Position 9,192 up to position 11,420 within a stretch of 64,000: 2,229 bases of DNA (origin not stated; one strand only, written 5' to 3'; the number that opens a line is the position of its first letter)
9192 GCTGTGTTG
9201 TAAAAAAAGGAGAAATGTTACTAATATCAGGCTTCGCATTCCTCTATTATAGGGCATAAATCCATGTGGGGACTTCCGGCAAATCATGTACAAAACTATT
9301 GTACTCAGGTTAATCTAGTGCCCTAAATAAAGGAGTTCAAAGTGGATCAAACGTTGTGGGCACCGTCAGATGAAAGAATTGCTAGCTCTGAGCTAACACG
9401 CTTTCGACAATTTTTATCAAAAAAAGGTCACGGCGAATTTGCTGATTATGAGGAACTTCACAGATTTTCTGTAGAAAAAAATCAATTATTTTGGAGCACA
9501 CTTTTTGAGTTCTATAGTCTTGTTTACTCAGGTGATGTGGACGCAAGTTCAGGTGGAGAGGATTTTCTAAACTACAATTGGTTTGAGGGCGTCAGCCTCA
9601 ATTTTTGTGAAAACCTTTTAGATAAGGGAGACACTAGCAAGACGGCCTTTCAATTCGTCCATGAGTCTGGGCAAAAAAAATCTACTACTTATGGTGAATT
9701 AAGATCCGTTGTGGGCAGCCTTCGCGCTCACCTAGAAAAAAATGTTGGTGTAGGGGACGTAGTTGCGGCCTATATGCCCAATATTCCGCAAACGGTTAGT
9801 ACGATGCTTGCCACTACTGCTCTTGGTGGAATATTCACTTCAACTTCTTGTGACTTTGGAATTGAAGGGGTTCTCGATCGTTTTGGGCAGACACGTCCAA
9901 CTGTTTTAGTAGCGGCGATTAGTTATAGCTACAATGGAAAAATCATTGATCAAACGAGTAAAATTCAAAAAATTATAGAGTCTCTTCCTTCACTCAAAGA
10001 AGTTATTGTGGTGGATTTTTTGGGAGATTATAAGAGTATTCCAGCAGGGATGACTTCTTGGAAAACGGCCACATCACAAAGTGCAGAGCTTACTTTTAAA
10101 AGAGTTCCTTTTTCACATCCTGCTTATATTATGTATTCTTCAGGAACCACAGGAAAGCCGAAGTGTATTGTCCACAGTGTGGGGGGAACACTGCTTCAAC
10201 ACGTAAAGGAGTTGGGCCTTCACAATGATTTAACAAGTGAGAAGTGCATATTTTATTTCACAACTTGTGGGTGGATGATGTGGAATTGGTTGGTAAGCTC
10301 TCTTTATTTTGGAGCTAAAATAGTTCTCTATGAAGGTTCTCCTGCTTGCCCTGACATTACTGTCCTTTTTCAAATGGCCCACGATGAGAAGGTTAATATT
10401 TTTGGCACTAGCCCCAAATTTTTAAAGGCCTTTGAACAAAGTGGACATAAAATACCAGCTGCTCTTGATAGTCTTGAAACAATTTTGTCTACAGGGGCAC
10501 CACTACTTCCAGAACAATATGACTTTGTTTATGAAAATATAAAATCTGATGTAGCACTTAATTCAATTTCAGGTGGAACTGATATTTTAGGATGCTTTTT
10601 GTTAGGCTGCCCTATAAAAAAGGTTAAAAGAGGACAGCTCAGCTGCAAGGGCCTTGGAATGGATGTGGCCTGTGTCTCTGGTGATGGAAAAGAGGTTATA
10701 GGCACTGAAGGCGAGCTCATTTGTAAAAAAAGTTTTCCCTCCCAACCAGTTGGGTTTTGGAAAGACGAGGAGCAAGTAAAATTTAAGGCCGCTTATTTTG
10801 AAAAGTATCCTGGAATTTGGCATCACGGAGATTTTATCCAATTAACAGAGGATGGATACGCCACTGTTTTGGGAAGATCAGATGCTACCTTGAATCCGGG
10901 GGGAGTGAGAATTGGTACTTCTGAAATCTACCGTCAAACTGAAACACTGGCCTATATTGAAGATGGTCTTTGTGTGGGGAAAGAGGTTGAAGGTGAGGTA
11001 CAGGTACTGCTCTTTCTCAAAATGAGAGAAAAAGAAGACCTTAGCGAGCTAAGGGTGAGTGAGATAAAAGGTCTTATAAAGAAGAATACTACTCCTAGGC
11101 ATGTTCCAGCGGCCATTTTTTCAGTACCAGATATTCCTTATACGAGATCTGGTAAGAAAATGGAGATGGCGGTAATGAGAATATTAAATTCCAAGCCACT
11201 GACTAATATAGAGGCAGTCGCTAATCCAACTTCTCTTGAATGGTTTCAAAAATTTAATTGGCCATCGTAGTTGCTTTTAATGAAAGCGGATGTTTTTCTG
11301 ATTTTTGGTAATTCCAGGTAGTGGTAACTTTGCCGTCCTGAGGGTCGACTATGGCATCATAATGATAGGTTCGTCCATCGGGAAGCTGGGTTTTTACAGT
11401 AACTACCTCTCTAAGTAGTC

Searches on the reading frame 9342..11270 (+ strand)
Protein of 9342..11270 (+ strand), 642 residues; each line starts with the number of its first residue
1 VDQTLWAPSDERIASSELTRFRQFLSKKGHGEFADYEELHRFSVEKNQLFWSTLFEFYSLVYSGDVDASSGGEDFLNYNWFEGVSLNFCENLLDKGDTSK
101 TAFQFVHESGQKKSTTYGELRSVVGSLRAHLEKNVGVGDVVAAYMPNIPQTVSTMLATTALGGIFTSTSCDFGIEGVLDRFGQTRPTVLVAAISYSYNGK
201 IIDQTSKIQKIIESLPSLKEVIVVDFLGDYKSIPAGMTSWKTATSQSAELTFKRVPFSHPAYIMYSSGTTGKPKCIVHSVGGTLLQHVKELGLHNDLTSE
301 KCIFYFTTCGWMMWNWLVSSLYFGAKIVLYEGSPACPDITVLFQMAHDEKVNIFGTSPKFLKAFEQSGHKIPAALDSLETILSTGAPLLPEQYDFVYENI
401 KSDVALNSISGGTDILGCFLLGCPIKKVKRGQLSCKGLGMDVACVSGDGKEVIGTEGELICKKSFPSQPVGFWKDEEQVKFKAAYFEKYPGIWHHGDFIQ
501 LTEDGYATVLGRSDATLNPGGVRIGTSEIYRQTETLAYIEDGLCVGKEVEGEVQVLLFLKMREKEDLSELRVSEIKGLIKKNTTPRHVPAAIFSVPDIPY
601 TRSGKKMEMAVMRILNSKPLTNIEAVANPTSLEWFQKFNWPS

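Call 20: search_protein_families(library=ncbifam, proteins=[window:9342-11270:+], max_evalue=0.00001)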
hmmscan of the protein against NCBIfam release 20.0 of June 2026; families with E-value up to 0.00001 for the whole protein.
window:9342-11270:+ (642 aa): 57 families (the best 25 are shown)
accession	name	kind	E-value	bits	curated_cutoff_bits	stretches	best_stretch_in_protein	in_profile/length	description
NF002937.0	PRK03584.1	subfamily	1e-244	813.7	639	1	2-638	4-651/657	acetoacetate--CoA ligase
TIGR01217.1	ac_ac_CoA_syn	equivalog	7.4e-220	731.5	520.9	1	2-638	3-647/652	acetoacetate--CoA ligase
NF001208.0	PRK00174.1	subfamily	3.5e-79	266.8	657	1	19-634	12-640/649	acetate--CoA ligase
TIGR02188.1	Ac_CoA_lig_AcsA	equivalog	3e-77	260.3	724.95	1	33-633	4-624/629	acetate--CoA ligase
NF007815.0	PRK10524.1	equivalog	9.3e-54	183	955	1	35-636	3-624/629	propionate--CoA ligase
TIGR02316.1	propion_prpE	equivalog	3e-47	161.6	827.4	1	35-634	2-621/628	propionate--CoA ligase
NF003313.0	PRK04319.1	equivalog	6.2e-41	140.3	729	1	94-608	55-554/574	acetate--CoA ligase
NF047394.1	AcylCoAsynMbcS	equivalog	6.2e-32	110.9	850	1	97-609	24-514/525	acyl-CoA synthetase MbcS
NF004837.0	PRK06187.1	subfamily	2.2e-27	95.5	476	1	100-605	21-512/531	long-chain-fatty-acid--CoA ligase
NF053567.1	HBDA_AROS1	equivalog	5.8e-25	87.6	1000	1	110-611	35-515/523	3-hydroxybenzoate--CoA ligase HbdA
TIGR01733.1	AA-adenyl-dom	subfamily_domain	6e-25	87.9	317.4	1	116-535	1-400/409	amino acid adenylation domain-containing protein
NF004814.0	PRK06164.1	equivalog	1.6e-22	79.8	677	1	108-607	31-519/540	acyl-CoA synthetase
TIGR03098.1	ligase_PEP_1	hypoth_equivalog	1.7e-18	66.4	592.35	1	111-606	22-509/517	acyl-CoA ligase (AMP-forming), exosortase A system-associated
NF005863.0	PRK07798.1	subfamily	2.2e-18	66.1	543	1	112-606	27-522/540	acyl-CoA synthetase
NF004114.0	PRK05605.1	equivalog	5.2e-18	64.7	766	1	113-612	58-566/575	long-chain-fatty-acid--CoA ligase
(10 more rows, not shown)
